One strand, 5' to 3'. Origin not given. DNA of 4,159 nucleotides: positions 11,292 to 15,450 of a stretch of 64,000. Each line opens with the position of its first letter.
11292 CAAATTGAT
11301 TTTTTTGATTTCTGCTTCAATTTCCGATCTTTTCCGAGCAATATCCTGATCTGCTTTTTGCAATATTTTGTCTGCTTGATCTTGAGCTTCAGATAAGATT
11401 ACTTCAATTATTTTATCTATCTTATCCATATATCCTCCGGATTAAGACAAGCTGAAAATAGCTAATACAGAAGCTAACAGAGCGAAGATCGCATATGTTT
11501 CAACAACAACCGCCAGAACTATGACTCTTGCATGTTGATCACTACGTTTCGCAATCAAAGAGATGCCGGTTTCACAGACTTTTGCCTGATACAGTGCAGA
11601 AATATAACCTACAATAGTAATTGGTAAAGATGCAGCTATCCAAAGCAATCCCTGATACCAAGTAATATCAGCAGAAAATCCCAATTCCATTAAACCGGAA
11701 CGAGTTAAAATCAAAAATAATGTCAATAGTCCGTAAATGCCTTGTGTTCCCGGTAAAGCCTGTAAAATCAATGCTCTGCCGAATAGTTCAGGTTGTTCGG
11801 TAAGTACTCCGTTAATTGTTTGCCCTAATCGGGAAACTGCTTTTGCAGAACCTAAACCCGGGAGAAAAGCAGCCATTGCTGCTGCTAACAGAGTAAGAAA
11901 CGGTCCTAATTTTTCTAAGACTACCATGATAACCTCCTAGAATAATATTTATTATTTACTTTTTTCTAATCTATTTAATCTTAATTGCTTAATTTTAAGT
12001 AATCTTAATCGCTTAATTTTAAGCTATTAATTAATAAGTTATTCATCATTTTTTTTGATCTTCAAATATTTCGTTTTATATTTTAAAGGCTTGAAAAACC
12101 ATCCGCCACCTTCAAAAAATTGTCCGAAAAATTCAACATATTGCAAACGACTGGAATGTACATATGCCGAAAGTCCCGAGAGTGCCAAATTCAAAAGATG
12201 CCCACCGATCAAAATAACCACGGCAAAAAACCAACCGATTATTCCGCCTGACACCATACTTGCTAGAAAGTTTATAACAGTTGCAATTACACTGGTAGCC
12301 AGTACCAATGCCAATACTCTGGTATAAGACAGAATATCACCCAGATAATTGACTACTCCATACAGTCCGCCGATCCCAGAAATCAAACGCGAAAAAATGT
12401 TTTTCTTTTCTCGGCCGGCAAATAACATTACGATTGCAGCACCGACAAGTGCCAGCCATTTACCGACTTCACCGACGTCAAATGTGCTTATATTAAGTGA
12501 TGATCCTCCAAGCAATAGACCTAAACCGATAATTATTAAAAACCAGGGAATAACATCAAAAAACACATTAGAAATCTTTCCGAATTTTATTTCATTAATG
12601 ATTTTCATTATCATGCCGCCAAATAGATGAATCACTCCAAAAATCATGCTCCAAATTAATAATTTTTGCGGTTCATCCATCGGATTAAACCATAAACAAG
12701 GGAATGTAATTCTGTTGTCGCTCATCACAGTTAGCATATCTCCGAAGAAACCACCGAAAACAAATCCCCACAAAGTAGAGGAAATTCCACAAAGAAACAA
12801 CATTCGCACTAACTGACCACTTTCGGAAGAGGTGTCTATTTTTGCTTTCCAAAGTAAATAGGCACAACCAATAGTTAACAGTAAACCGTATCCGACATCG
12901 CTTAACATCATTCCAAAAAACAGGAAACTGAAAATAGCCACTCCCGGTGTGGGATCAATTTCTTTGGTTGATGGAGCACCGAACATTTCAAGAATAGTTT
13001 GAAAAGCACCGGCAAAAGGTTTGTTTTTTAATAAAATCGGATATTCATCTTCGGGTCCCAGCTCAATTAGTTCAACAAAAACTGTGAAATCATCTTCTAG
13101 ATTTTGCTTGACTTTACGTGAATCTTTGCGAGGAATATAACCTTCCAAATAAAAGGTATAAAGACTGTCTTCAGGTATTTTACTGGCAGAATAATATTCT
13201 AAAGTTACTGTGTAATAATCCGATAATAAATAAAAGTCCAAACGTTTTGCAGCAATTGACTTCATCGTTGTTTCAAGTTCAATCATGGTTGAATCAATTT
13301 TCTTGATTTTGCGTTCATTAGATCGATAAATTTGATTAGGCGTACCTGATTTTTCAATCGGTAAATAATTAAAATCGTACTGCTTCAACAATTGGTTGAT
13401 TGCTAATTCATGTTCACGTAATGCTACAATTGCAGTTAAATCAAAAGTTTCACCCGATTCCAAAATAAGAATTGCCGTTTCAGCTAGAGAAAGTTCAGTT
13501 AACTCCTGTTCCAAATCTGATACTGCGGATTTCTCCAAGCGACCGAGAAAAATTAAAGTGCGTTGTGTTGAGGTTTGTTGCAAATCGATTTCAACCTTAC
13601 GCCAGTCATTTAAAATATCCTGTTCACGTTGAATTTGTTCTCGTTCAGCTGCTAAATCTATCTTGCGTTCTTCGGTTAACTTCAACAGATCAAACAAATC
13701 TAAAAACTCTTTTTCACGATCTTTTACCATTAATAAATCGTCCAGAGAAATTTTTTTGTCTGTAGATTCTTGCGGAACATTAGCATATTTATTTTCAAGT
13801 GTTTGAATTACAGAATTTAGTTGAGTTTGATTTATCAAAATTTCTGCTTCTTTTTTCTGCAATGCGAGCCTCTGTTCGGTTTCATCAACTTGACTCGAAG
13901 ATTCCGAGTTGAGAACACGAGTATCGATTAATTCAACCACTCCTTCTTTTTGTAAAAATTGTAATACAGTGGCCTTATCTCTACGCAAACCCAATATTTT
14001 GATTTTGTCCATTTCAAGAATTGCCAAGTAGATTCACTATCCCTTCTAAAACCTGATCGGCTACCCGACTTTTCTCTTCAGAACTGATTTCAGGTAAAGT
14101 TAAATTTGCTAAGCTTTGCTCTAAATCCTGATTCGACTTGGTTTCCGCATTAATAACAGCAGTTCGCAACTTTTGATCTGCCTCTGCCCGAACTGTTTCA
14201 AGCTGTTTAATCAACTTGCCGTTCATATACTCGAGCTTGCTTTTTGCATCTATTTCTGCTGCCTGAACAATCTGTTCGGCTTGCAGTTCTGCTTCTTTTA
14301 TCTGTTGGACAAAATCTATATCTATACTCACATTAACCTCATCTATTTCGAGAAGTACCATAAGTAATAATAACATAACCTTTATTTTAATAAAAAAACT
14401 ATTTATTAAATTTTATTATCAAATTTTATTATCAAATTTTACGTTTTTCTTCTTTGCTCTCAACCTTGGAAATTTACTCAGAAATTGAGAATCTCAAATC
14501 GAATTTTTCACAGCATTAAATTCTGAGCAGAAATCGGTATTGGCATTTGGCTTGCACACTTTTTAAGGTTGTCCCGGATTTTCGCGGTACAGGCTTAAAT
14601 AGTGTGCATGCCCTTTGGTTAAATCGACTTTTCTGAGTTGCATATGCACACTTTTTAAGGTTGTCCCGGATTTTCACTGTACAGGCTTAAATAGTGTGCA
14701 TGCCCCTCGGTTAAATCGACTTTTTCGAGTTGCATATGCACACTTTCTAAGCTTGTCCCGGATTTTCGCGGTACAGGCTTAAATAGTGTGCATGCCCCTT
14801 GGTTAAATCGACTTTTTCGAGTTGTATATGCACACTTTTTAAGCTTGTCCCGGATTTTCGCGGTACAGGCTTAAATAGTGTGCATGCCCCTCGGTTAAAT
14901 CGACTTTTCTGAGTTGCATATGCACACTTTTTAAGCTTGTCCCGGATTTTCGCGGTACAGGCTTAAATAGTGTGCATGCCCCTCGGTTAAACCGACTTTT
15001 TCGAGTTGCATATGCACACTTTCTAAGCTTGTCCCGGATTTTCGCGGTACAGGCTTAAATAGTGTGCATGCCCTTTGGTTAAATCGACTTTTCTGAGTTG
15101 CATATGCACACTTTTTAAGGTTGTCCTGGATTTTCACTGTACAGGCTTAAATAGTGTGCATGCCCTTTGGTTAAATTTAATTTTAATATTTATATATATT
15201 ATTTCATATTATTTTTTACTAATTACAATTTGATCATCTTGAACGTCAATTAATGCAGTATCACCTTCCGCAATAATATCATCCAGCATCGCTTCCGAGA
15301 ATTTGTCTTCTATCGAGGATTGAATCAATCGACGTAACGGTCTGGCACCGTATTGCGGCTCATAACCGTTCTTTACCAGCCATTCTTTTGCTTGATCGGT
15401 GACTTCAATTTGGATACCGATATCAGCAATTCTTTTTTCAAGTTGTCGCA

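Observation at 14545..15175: Seven-copy array of a 92-bp long-hairpin element between clpC and the V-ATPase operon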

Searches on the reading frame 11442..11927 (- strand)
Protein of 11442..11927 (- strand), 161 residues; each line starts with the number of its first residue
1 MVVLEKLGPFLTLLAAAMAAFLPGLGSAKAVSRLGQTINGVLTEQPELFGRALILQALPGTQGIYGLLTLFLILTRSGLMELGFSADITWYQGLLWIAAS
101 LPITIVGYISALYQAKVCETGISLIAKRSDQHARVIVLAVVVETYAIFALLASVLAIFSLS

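Call 8: search_protein_families(library=pfam, proteins=[window:11442-11927:-])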
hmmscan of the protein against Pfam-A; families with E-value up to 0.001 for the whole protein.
window:11442-11927:- (161 aa): 1 family
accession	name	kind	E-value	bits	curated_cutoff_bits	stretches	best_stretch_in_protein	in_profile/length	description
PF00137.26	ATP-synt_C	-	5.4e-27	94.3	24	2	14-73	1-60/60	ATP synthase subunit C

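Call 11: find_encoding_contigs(protein=window:11442-11927:-, flank=10000, max_places=10)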
Protein window:11442-11927:- (161 aa): 9 contigs read that carry it; 6 places shown.
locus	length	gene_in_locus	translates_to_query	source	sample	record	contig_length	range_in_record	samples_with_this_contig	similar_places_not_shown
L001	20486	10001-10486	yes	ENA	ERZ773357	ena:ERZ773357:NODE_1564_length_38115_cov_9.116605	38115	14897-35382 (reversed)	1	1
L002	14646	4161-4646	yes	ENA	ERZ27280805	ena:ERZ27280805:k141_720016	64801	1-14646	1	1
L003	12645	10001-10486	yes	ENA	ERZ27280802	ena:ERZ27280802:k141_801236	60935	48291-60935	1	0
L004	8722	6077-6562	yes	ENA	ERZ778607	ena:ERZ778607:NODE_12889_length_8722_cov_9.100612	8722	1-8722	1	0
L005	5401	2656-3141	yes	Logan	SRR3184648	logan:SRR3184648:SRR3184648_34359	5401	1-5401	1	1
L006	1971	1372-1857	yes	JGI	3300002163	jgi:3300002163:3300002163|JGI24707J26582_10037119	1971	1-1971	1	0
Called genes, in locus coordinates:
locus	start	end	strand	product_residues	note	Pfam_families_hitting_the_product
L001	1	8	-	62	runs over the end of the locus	-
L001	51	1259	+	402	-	PF00180:Iso_dh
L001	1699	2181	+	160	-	PF05848:CtsR, PF17727:CtsR_C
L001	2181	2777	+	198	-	-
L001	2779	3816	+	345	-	PF00217:ATP-gua_Ptrans, PF27454:McsB_C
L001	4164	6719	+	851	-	PF02861:Clp_N, PF00004:AAA, PF17871:AAA_lid_9, PF00158:Sigma54_activat (weak), PF00004:AAA, PF07724:AAA_2, PF07728:AAA_5, PF10431:ClpB_D2-small, +9 more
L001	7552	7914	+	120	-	-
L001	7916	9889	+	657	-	PF01496:V_ATPase_I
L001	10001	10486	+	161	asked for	PF00137:ATP-synt_C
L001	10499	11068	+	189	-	-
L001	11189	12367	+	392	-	PF01992:vATP-synt_AC39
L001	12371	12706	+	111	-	PF01990:ATP-synt_F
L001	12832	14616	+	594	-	PF02874:ATP-synt_ab_N, PF16886:ATP-synt_ab_Xtn, PF00006:ATP-synt_ab, PF22919:ATP-synt_VA_C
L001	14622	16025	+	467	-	PF02874:ATP-synt_ab_N, PF00006:ATP-synt_ab, PF22919:ATP-synt_VA_C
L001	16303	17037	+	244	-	PF01813:ATP-synt_D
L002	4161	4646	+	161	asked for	PF00137:ATP-synt_C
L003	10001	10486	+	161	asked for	PF00137:ATP-synt_C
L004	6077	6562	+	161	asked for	PF00137:ATP-synt_C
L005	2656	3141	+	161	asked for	PF00137:ATP-synt_C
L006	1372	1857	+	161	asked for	PF00137:ATP-synt_C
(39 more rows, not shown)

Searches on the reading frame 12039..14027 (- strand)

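Call 8: search_protein_families(library=pfam, proteins=[window:12039-14027:-])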
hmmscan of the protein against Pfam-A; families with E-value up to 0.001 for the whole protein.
window:12039-14027:- (662 aa): 1 family
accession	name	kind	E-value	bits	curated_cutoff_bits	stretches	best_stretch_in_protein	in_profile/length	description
PF01496.24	V_ATPase_I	-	4.4e-21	75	30.7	2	288-434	305-463/815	V-type ATPase 116kDa subunit family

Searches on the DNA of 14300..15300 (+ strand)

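Call 5: search_rna_families(source=window, start=14300, end=15300, threshold=evalue, max_evalue=10)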
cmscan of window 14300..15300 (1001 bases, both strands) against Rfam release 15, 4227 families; matches with E-value up to 10: 7.
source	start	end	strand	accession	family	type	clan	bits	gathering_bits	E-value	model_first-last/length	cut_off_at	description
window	14839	14966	+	RF04241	mir-5014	Gene; miRNA;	-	29.6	101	0.00076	1-123/123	no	mir-5014 microRNA precursor family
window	14538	14623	+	RF00669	mir-96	Gene; miRNA;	-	17.7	65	1.3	1-78/78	no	mir-96 microRNA precursor family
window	14589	14664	+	RF03305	mir-3338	Gene; miRNA;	-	17.3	95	2.8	1-84/84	no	mir-3338 microRNA precursor family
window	15049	15124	+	RF03305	mir-3338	Gene; miRNA;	-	17.3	95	2.8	1-84/84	no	mir-3338 microRNA precursor family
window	14734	14888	-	RF01441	S_pombe_snR46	Gene; snRNA; snoRNA; HACA-box;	CL00021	15.8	60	9.5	1-168/168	no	small nulceolar RNA snR46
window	14549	14612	+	RF04241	mir-5014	Gene; miRNA;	-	15.6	101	5.3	1-123/123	no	mir-5014 microRNA precursor family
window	15156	15272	-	RF01295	SCARNA7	Gene; snRNA; snoRNA; scaRNA;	-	8.9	65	9.9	1-330/330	no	Small Cajal body-specific RNA 7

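Call 62: search_dna_similar(query=window:14736-15011:+, collection=plasmids, mode=distant, max_evalue=0.001, max_rows=10)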
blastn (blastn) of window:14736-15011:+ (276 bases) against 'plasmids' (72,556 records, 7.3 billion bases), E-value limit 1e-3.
No match.

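Call 63: search_dna_similar(query=window:14736-15011:+, collection=phages, mode=distant, max_evalue=0.001, max_rows=10)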
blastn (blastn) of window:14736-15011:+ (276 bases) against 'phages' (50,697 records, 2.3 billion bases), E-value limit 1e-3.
No match.
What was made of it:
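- Tried and rejected: blastn of three units against plasmids and phages: no match (calls 62, 63).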
